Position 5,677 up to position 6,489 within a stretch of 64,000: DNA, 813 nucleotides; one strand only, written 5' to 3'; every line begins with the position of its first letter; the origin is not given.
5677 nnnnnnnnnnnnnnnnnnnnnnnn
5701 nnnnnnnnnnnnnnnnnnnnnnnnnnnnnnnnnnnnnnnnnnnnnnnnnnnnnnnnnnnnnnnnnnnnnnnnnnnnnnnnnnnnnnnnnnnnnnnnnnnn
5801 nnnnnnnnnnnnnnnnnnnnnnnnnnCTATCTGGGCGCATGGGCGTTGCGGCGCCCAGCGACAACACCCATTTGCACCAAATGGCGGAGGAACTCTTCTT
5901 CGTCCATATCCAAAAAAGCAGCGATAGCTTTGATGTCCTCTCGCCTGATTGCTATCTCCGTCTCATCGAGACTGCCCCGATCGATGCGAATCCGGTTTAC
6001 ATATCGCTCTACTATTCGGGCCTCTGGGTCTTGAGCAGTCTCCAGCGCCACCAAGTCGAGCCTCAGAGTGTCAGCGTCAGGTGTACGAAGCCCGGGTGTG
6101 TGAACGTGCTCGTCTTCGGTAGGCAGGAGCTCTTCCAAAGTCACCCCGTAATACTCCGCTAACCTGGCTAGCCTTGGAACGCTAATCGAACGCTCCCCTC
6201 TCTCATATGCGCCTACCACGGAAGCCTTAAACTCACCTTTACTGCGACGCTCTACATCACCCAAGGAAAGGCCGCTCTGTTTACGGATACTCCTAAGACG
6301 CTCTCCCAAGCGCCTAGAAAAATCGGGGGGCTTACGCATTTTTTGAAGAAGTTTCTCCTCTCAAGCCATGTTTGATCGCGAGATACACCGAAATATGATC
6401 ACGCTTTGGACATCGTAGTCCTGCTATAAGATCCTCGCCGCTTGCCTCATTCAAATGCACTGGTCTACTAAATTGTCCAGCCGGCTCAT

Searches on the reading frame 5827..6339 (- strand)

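Call 63: search_protein_families(library=pfam, proteins=[window:5827-6339:-], max_evalue=0.00001)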
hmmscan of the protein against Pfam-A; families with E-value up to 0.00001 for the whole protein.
window:5827-6339:- (170 aa): 4 families
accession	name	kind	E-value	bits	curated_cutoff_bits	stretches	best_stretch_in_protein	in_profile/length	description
PF13560.12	HTH_31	-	5.2e-12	46.3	27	1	10-71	1-61/64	Helix-turn-helix domain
PF01381.28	HTH_3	-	4.2e-11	43.2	23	1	15-71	1-55/55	Helix-turn-helix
PF21179.3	BldD-like_C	-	1.8e-08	34.5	27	1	93-159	3-69/70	DNA-binding protein BldD-like, C-terminal domain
PF12844.13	HTH_19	-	5.5e-07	29.8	30.2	1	12-77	1-64/64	Helix-turn-helix domain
